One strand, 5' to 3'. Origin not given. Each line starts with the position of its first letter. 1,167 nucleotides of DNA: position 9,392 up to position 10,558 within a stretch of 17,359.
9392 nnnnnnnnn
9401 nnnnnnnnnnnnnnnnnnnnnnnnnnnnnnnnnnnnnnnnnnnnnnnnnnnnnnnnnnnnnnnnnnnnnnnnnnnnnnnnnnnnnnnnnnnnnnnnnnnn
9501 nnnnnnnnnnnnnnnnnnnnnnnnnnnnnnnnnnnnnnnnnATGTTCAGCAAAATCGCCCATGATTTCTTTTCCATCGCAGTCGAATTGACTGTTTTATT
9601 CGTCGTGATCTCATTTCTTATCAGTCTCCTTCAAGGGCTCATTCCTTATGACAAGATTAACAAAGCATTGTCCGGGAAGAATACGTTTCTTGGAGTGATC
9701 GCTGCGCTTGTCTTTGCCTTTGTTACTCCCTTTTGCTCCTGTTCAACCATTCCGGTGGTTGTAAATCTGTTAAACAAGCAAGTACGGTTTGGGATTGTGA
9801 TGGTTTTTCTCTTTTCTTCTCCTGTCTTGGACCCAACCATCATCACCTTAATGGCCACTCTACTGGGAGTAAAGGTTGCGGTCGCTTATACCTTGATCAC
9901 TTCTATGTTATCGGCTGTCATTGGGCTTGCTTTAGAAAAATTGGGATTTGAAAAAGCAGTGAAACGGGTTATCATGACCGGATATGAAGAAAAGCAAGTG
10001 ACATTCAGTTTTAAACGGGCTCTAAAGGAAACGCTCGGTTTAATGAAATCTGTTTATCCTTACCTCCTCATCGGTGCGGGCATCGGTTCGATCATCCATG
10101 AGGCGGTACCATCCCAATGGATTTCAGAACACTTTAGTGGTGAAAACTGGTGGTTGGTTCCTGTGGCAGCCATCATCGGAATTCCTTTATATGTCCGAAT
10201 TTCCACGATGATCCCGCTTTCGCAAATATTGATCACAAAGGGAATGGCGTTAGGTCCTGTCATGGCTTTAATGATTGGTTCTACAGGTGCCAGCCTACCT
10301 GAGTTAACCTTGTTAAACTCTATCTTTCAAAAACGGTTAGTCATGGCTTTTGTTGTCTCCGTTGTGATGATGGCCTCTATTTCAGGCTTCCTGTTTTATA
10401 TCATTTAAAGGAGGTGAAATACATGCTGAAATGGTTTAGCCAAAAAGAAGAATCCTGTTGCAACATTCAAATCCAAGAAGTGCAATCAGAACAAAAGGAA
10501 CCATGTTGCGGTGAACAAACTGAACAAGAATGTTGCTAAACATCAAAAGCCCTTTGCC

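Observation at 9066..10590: ArsR(4-Cys) / CxC permease / tri-CC micropeptide operon: candidate undescribed thiophilic metal(loid) module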

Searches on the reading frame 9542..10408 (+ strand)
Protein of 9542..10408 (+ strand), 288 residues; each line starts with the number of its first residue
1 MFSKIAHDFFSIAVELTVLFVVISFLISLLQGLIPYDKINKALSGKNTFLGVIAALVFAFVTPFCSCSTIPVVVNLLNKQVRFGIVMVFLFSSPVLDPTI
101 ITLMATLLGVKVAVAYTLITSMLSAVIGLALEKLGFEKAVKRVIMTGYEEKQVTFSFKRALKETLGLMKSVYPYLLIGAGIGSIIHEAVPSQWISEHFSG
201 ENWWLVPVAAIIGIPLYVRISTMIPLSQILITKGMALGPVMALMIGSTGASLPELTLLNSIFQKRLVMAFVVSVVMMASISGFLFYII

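Call 4: search_protein_families(library=pfam, proteins=[window:9542-10408:+], max_evalue=0.01)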
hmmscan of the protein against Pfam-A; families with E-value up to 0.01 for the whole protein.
window:9542-10408:+ (288 aa): 1 family
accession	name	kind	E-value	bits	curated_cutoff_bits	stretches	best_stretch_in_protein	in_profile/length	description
PF03773.19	ArsP_1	-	2.2e-48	165.4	32.3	1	5-285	5-292/294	Predicted permease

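Call 5: search_protein_families(library=ncbifam, proteins=[window:9542-10408:+], max_evalue=0.01)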
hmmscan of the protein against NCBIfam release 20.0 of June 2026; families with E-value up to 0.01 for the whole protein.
window:9542-10408:+ (288 aa): 2 families
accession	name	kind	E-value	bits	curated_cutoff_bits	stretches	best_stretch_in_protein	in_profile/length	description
NF040736.1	efflux_SaoE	equivalog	7.1e-24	84.7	325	1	17-285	18-294/352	efflux transporter SaoE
NF033936.1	CuZnOut_SO0444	equivalog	2.2e-21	76.4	300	3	150-285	175-309/351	SO_0444 family Cu/Zn efflux transporter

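Call 13: list_cluster_members(proteins=[P0001, window:9542-10408:+, window:9169-9564:+])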
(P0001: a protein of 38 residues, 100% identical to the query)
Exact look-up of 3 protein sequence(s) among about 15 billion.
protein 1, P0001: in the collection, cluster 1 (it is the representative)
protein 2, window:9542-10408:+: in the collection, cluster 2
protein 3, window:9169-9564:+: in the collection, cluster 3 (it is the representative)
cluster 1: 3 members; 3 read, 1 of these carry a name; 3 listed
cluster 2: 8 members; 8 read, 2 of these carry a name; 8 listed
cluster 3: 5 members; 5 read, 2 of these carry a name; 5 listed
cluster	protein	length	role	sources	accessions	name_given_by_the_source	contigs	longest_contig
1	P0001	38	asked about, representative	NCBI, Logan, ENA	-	-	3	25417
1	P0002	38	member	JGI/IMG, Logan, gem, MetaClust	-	hypothetical protein | \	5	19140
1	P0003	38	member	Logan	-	-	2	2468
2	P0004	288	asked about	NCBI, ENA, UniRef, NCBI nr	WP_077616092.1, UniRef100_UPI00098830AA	permease [Caenibacillus caldisaponilyticus] | permease n=1 Tax=Caenibacillus caldisaponilyticus TaxID=1674942 RepID=UPI00098830AA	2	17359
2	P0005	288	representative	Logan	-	-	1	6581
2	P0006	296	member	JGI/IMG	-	uncharacterized membrane protein YraQ (UPF0718 family)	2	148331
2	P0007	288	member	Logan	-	-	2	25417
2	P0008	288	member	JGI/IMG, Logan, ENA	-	-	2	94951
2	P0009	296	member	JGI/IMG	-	-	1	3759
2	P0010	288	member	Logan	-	-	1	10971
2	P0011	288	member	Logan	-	-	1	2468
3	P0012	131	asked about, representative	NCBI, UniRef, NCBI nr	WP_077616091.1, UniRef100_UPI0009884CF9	ArsR/SmtB family transcription factor [Caenibacillus caldisaponilyticus] | ArsR/SmtB family transcription factor n=1 Tax=Caenibacillus caldisaponilyticus ... | metalloregulator ArsR/SmtB family transcription factor [Caenibacillus caldisaponilyticus]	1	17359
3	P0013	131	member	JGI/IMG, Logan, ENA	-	ArsR family transcriptional regulator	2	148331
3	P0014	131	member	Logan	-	-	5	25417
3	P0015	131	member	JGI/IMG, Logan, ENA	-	-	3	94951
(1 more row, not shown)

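Call 15: find_homologous_proteins(query=window:9542-10408:+, max_evalue=1e-20)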
Query window:9542-10408:+ (288 aa): 2180 proteins with E <= 1e-20 among 8000 candidates; the best 120 are listed.
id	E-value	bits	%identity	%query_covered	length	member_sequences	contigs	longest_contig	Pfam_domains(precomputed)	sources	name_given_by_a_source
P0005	3.8e-171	586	99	100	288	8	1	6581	PF03773.20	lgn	-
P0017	2.6e-139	481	79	100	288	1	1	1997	PF03773.20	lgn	-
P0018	6.9e-139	480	79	100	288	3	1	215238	PF03773.20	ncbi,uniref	ncbi:permease [Neobacillus sp. NPDC058068]|uniref:permease n=1 Tax=Neobacillus sp. NPDC058068 TaxID=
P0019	7.1e-139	480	78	100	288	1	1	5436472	PF03773.20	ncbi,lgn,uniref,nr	ncbi:permease [Bacillus sp. S3]|uniref:permease n=1 Tax=Bacillus sp. S3 TaxID=486398 RepID=UPI001189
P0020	8.1e-139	480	78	100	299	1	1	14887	PF03773.20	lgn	-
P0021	1.1e-138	479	78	100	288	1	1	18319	PF03773.20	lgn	-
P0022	1.2e-137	476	77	100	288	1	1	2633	PF03773.20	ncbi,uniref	ncbi:permease [Neobacillus sp. 19]|uniref:permease n=1 Tax=Neobacillus sp. 19 TaxID=3394458 RepID=UP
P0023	2.5e-137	475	77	100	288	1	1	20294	PF03773.20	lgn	-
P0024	7.3e-137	473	78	100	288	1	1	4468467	PF03773.20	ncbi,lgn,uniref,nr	ncbi:permease [Bacillus sp. DTU_2020_1000418_1_SI_GHA_SEK_038]|uniref:permease n=1 Tax=Bacillus sp. 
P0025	1.8e-136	472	78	100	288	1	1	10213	PF03773.20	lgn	-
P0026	2.4e-136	471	77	100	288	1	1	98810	PF03773.20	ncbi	ncbi:permease [Robertmurraya sp. Marseille-Q9965]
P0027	5.5e-136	470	77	100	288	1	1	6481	PF03773.20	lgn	-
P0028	5.6e-136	470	76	100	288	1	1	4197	PF03773.20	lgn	-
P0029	5.6e-136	470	77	100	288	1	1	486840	PF03773.20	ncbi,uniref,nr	ncbi:permease [Robertmurraya yapensis]|uniref:Permease n=1 Tax=Bacillus yapensis TaxID=2492960 RepID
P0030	9.8e-136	469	77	100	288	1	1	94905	PF03773.20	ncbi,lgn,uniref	ncbi:permease [Bacillaceae bacterium CLA-AA-H227]|uniref:Permease n=1 Tax=Robertmurraya yapensis (ex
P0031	1.0e-135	469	77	100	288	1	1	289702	PF03773.20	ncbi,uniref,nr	ncbi:permease [Robertmurraya kyonggiensis]|uniref:Permease n=1 Tax=Robertmurraya kyonggiensis TaxID=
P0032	1.3e-135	469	77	100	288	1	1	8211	PF03773.20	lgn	-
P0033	4.3e-135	467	77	100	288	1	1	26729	PF03773.20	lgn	-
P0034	7.4e-135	467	76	100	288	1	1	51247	PF03773.20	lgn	-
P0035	1.1e-134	466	76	100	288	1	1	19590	PF03773.20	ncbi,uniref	ncbi:permease [Geobacillus thermoleovorans]|uniref:permease n=1 Tax=Geobacillus thermoleovorans TaxI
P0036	2.2e-134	465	75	100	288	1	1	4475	PF03773.20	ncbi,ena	-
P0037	6.0e-134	464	75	100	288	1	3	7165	PF03773.20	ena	-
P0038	7.0e-134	463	75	100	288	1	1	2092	PF03773.20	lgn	-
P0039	8.7e-134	463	75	100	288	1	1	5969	PF03773.20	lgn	-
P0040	1.3e-133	462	76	100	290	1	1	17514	PF03773.20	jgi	jgi:uncharacterized protein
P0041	1.7e-133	462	75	100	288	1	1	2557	PF03773.20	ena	-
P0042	1.9e-133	462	75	100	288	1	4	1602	PF03773.20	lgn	-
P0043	2.0e-133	462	76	100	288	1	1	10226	PF03773.20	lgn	-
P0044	2.0e-133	462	76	100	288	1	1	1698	PF03773.20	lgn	-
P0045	2.2e-133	462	76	100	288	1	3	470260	PF03773.20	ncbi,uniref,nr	ncbi:permease [Bacillus sp. LB7]|uniref:permease n=1 Tax=Bacillus TaxID=1386 RepID=UPI0005CE3DD2|nr:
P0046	2.3e-133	462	75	100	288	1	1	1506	PF03773.20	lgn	-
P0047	2.4e-133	462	75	99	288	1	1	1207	PF03773.20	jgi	-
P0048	2.6e-133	462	75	99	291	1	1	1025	PF03773.20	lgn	-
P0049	2.8e-133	461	76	100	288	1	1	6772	PF03773.20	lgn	-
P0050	2.9e-133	461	76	99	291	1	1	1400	PF03773.20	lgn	-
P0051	3.4e-133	461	76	100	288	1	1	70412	PF03773.20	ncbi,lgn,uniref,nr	ncbi:uncharacterized membrane protein YraQ (UPF0718 family) [Brevibacillus aydinogluensis]|uniref:pe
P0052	3.4e-133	461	76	100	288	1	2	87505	PF03773.20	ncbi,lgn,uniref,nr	ncbi:permease [Brevibacillus sp. NL20B1]|uniref:permease n=1 Tax=Brevibacillus sp. NL20B1 TaxID=2829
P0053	3.4e-133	461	76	100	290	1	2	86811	PF03773.20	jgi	jgi:uncharacterized protein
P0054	4.2e-133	461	75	100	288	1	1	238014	PF03773.20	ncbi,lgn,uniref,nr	ncbi:permease [Robertmurraya massiliosenegalensis]|uniref:permease n=1 Tax=Robertmurraya massiliosen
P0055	4.7e-133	461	76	100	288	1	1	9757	PF03773.20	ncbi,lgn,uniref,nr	ncbi:permease [Brevibacillus sp. LEMMJ03]|uniref:permease n=1 Tax=Brevibacillus sp. LEMMJ03 TaxID=25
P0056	5.8e-133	460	76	100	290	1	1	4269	PF03773.20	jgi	jgi:uncharacterized protein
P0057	6.0e-133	460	75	99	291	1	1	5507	PF03773.20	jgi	jgi:uncharacterized membrane protein YraQ (UPF0718 family)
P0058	6.4e-133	460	75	100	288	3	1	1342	PF03773.20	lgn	-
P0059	9.0e-133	460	76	100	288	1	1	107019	PF03773.20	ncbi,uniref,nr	ncbi:permease [Brevibacillus gelatini]|uniref:Permease n=1 Tax=Brevibacillus gelatini TaxID=1655277 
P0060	9.1e-133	460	76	100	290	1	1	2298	PF03773.20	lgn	-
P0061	1.3e-132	459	75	100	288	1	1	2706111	PF03773.20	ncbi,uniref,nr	ncbi:permease [Staphylospora marina]|uniref:permease n=1 Tax=Staphylospora marina TaxID=2490858 RepI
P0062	1.3e-132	459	76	100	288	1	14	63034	PF03773.20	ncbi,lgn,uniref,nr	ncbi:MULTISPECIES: permease [Brevibacillus]|uniref:Uncharacterized membrane protein YraQ (UPF0718 fa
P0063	1.4e-132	459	76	100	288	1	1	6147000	PF03773.20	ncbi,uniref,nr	ncbi:permease [Brevibacillus brevis]|uniref:Permease n=1 Tax=Brevibacillus brevis TaxID=1393 RepID=A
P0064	1.4e-132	459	76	100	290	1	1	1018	PF03773.20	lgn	-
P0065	1.6e-132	459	76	100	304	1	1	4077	PF03773.20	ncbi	-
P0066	2.1e-132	459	75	100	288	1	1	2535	PF03773.20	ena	-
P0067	2.6e-132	458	76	100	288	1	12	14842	PF03773.20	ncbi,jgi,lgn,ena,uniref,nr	ncbi:permease [Brevibacillus agri]|uniref:permease n=1 Tax=Brevibacillus agri TaxID=51101 RepID=UPI0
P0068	2.6e-132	458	76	100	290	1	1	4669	PF03773.20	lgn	-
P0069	2.7e-132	458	73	100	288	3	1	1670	PF03773.20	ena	-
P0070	2.7e-132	458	75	100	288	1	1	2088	PF03773.20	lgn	-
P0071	2.9e-132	458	74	100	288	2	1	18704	PF03773.20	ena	-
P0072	3.0e-132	458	73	100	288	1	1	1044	PF03773.20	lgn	-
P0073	3.0e-132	458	76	100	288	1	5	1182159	PF03773.20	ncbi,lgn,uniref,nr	ncbi:permease [Bacillus haynesii]|uniref:permease n=1 Tax=Bacillus haynesii TaxID=1925021 RepID=UPI0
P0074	3.2e-132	458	76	99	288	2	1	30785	PF03773.20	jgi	jgi:uncharacterized membrane protein YraQ (UPF0718 family)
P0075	4.1e-132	458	74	100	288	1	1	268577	PF03773.20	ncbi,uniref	ncbi:permease [Rummeliibacillus stabekisii]|uniref:permease n=1 Tax=Rummeliibacillus stabekisii TaxI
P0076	5.2e-132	457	75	100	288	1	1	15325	PF03773.20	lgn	-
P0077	6.1e-132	457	75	100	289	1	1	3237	PF03773.20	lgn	-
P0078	6.2e-132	457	76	100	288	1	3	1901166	PF03773.20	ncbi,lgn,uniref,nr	ncbi:permease [Bacillus swezeyi]|uniref:Permease n=1 Tax=Bacillus swezeyi TaxID=1925020 RepID=A0A5M8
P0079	6.3e-132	457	75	100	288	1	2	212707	PF03773.20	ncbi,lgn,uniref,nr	ncbi:hypothetical protein SAMN05877753_109125 [Bacillus oleivorans]|uniref:Permease n=1 Tax=Bacillus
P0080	6.5e-132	457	76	100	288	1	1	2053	PF03773.20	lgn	-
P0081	7.0e-132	457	76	100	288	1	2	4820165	PF03773.20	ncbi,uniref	ncbi:permease [Robertmurraya massiliosenegalensis]|uniref:permease n=1 Tax=Robertmurraya TaxID=28375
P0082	8.9e-132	456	74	100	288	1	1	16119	PF03773.20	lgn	-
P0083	1.5e-131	456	74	100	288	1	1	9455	PF03773.20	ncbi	ncbi:MAG: permease [Bacillaceae bacterium]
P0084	2.0e-131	455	73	100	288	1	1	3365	PF03773.20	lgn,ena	-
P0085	2.1e-131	455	75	100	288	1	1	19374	PF03773.20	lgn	-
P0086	2.4e-131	455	75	100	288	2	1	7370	PF03773.20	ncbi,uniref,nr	ncbi:permease [Brevibacillus agri]|uniref:permease n=1 Tax=Brevibacillus agri TaxID=51101 RepID=UPI0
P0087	3.4e-131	455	74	100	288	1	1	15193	PF03773.20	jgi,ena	jgi:uncharacterized protein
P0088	4.2e-131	454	75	100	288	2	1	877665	PF03773.20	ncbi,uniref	ncbi:permease [Solibacillus sp. CAU 1738]|uniref:permease n=1 Tax=Solibacillus sp. CAU 1738 TaxID=31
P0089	5.6e-131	454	75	100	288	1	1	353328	PF03773.20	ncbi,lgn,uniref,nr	ncbi:permease [Robertmurraya massiliosenegalensis]|uniref:permease n=1 Tax=Robertmurraya massiliosen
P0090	7.8e-131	453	74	100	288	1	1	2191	PF03773.20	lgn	-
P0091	8.5e-131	453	73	100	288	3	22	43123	PF03773.20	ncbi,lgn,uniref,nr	ncbi:permease [Robertmurraya sp. DFI.2.37]|uniref:permease n=1 Tax=Robertmurraya sp. DFI.2.37 TaxID=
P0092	1.1e-130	453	75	100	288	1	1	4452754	PF03773.20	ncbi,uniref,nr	ncbi:permease [Bacillus paralicheniformis]|uniref:permease n=1 Tax=Bacillus paralicheniformis TaxID=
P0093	1.1e-130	453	73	100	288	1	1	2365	PF03773.20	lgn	-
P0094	1.1e-130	453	74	100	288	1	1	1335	PF03773.20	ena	-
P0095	1.3e-130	453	75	100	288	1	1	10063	PF03773.20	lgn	-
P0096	1.4e-130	453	74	100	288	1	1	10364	PF03773.20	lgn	-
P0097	1.8e-130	452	74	100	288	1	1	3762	PF03773.20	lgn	-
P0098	2.0e-130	452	74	99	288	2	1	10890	PF03773.20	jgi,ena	-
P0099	2.5e-130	452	74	100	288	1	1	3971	PF03773.20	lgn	-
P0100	3.7e-130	451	73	100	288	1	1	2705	PF03773.20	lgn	-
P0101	7.4e-130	450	73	100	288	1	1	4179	PF03773.20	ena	-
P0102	9.4e-130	450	75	100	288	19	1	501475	PF03773.20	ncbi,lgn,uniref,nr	ncbi:permease [Bacillus haynesii]|uniref:permease n=1 Tax=Bacillus haynesii TaxID=1925021 RepID=UPI0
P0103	1.0e-129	450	74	100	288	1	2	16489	PF03773.20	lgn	-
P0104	1.1e-129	450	75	100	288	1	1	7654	PF03773.20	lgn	-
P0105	1.1e-129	450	72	100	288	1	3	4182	PF03773.20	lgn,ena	-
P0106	1.1e-129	450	74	100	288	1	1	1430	PF03773.20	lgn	-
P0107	1.1e-129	450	74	100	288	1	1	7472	PF03773.20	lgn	-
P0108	1.2e-129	449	74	100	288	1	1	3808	PF03773.20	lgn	-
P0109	1.3e-129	449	75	100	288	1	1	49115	PF03773.20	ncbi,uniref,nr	ncbi:hypothetical protein J45TS6_45520 [Paenibacillus sp. J45TS6]|uniref:permease n=1 Tax=unclassifi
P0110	1.4e-129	449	74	100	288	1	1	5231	PF03773.20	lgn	-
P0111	1.7e-129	449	75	100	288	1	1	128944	PF03773.20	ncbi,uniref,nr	ncbi:permease [Sporolactobacillus shoreae]|uniref:Permease n=1 Tax=Sporolactobacillus shoreae TaxID=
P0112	1.8e-129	449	74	100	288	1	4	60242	PF03773.20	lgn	-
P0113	2.7e-129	448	74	100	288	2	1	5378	PF03773.20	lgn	-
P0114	2.8e-129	448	74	100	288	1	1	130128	PF03773.20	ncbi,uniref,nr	ncbi:permease [Paenibacillus caui]|uniref:permease n=1 Tax=Paenibacillus caui TaxID=2873927 RepID=UP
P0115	2.8e-129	448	73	100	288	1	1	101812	PF03773.20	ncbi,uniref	ncbi:permease [Virgibacillus soli]|uniref:permease n=1 Tax=Paracerasibacillus soli TaxID=480284 RepI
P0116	3.3e-129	448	74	100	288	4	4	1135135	PF03773.20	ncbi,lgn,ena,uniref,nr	ncbi:hypothetical protein J45TS6_25220 [Paenibacillus sp. J45TS6]|uniref:Permease n=1 Tax=Paenibacil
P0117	3.6e-129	448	73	100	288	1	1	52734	PF03773.20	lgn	-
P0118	6.8e-129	447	74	100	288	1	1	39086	PF03773.20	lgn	-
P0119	7.9e-129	447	74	100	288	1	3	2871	PF03773.20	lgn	-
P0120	7.9e-129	447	72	100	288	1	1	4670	PF03773.20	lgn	-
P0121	9.3e-129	447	74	100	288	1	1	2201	PF03773.20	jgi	jgi:uncharacterized membrane protein YraQ (UPF0718 family)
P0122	9.8e-129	447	73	100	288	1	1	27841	PF03773.20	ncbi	-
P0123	1.1e-128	446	75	100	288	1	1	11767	PF03773.20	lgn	-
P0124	2.3e-128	445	73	100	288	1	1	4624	PF03773.20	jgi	-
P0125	3.8e-128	445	73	100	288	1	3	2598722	PF03773.20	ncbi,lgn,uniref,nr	ncbi:permease [Lysinibacillus contaminans]|uniref:Permease n=1 Tax=Lysinibacillus contaminans TaxID=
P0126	3.8e-128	445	73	100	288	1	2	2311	PF03773.20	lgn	-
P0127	2.2e-127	442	73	99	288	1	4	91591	PF03773.20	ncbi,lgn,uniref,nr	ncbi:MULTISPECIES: permease [Brevibacillus]|uniref:permease n=1 Tax=Brevibacillus TaxID=55080 RepID=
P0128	2.4e-127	442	73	100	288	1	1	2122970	PF03773.20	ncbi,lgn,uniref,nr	ncbi:permease [Risungbinella massiliensis]|uniref:permease n=1 Tax=Risungbinella massiliensis TaxID=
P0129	3.0e-127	442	74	99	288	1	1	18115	PF03773.20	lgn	-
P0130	3.6e-127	441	73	100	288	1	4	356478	PF03773.20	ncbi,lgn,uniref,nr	ncbi:permease [Brevibacillus centrosporus]|uniref:permease n=1 Tax=Brevibacillus centrosporus TaxID=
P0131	3.9e-127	441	73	99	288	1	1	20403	PF03773.20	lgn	-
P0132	4.7e-127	441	74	100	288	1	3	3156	PF03773.20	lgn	-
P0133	4.9e-127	441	72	100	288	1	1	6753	PF03773.20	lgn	-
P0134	5.5e-127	441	73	99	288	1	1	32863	PF03773.20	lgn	-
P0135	6.9e-127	440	74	100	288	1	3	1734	PF03773.20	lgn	-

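Call 16: find_related_loci(query=window:9542-10408:+, collection=genome_contigs, flank=4000)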
Query window:9542-10408:+ (288 aa) in genome_contigs; peptide patterns used: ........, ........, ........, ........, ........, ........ (x = any residue, [..] = any of these).
353 stretches matched a pattern; 101 encode a relative of the query (tblastn E <= 1e-3); the best 80 are kept; 80 distinct loci.
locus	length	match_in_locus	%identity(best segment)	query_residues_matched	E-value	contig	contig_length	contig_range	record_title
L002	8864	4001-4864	77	1-288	9e-148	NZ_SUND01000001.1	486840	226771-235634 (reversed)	Bacillus yapensis strain XXST-01 NODE_1_length_486840_cov_50.065921, whole genome shotgun sequence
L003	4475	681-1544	75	1-288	2e-149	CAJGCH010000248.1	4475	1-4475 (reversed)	MAG: uncultured Bacillaceae bacterium isolate MAG10 genome assembly, contig: k141_5579659_length_4475_cov_9.5092, whole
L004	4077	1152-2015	76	1-288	8e-149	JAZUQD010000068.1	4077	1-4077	MAG: Pradoshia sp. isolate T1900044860_TS20190326.MAGScoT_cleanbin_000025 SGB_3097_k141_890321, whole genome shotgun seq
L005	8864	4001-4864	75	1-288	2e-143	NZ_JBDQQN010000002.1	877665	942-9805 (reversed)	Solibacillus sp. CAU 1738 contig2, whole genome shotgun sequence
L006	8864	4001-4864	75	1-288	5e-143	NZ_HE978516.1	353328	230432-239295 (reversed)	Robertmurraya massiliosenegalensis JC6, whole genome shotgun sequence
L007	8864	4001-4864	75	1-288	7e-142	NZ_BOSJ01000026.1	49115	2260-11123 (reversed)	Paenibacillus sp. J45TS6 sequence026, whole genome shotgun sequence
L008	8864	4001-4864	74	1-288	1e-141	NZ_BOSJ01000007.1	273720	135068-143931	Paenibacillus sp. J45TS6 sequence007, whole genome shotgun sequence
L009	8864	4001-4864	73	1-288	1e-140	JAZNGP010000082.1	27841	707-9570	MAG: Bacillus sp. (in: firmicutes) isolate T1900044703_TS20190169.MAGScoT_cleanbin_000001 SGB_1803_k141_1636743, whole g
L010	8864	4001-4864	73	1-288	6e-140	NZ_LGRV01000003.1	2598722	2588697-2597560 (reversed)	Lysinibacillus contaminans strain DSM 25560 Scaffold1, whole genome shotgun sequence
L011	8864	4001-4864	73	1-288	8e-140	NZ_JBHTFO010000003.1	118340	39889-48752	Paenibacillus sp. GCM10028914 strain 667-G9 platanus_K_17_124_3, whole genome shotgun sequence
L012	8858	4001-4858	75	3-288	2e-139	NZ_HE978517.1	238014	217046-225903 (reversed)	Robertmurraya massiliosenegalensis JC6, whole genome shotgun sequence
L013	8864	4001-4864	74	1-288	5e-139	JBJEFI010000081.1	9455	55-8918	MAG: Bacillaceae bacterium isolate LOHA05_bin.020 NODE_3570_length_9455_cov_11.186915, whole genome shotgun sequence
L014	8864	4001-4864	76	1-288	1e-138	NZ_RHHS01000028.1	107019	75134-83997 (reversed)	Brevibacillus gelatini strain DSM 100115 contig_28, whole genome shotgun sequence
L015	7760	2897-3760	76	1-288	3e-138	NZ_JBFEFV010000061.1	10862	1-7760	Brevibacillus sp. 179-C8.1 HS NODE_61_length_10862_cov_144.826055, whole genome shotgun sequence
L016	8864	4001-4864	76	1-288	3e-138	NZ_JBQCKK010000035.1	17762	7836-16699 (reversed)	Brevibacillus sp. SAFN-007a NODE_35_length_17762_cov_643.434662, whole genome shotgun sequence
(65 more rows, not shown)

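Call 53: search_dna_similar(query=window:9542-10405:+, collection=plasmids, mode=protein, max_rows=40, rows=spread, max_evalue=1e-10)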
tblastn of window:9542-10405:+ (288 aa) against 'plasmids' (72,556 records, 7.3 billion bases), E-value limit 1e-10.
Records with a match: 992; places in all: 1041; records where one place covers at least 80% of the query: 956.
Best place of each record, by identity: 60-80% 1; <60% 991.
By first word of the organism name: Escherichia 465; Salmonella 198; Citrobacter 83; Klebsiella 61; Enterobacter 21; Bacillus 20; Staphylococcus 18; Vibrio 11; Shigella 11; Priestia 7; and 67 more.
By predicted mobility (MOB-suite, as given by PLSDB): conjugative 639; non-mobilizable 224; mobilizable 129.
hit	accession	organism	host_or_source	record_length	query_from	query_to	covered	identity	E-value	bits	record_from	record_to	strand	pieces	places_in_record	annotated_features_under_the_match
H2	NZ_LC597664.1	Paenibacillus sp.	-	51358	1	288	100%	74.7%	6e-131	416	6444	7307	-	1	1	permease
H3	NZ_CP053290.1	Bacillus cereus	Pyropia,cell culture,seawater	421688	3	288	99%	45.7%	2e-70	243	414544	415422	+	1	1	permease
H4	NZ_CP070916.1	Escherichia coli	Homo sapiens,Bacterial pure ...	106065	1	263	85%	44.7%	1e-24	208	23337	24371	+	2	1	permease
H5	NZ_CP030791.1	Escherichia coli APEC O2-211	Gallus gallus,air sac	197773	1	263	85%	44.7%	1e-24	208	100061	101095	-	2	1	permease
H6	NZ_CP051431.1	Escherichia sp. SCLE84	swine,single cell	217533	1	263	85%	44.7%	1e-24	208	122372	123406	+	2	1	permease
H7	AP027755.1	Escherichia coli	Homo sapiens,whole organism,feces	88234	1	263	85%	44.7%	1e-24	207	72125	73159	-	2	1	hypothetical protein (x2)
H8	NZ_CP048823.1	Escherichia coli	Homo sapiens,sputum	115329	1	263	85%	44.7%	1e-24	207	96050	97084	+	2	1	permease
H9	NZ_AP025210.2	Escherichia coli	Homo sapiens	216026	1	263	85%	44.7%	1e-24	207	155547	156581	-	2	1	permease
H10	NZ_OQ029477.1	Escherichia coli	-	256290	1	263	85%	44.7%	1e-24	207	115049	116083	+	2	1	permease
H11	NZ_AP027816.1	Escherichia coli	-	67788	1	263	85%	44.7%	3e-25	209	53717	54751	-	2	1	permease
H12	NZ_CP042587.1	Escherichia coli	feces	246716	1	263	85%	44.7%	2e-25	209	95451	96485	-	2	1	permease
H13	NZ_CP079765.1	Escherichia coli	Duck,cloacal swabs,cloacal swab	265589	1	263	85%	44.7%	2e-25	209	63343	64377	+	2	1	permease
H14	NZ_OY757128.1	Escherichia coli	-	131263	1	263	85%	44.3%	1e-24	207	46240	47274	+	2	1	permease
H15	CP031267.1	Staphylococcus warneri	Buffalo milk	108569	15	266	88%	42.1%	8e-40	210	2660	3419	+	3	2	none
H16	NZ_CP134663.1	Escherichia coli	Larus michahellis,bacteria,cloaca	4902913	1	263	91%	38.4%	7e-52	189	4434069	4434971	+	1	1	none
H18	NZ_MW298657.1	Escherichia coli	-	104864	9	287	97%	35.0%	1e-41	159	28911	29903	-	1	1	permease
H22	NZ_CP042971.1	Escherichia coli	food,raw milk cheese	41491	1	263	91%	35.7%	4e-48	178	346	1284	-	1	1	permease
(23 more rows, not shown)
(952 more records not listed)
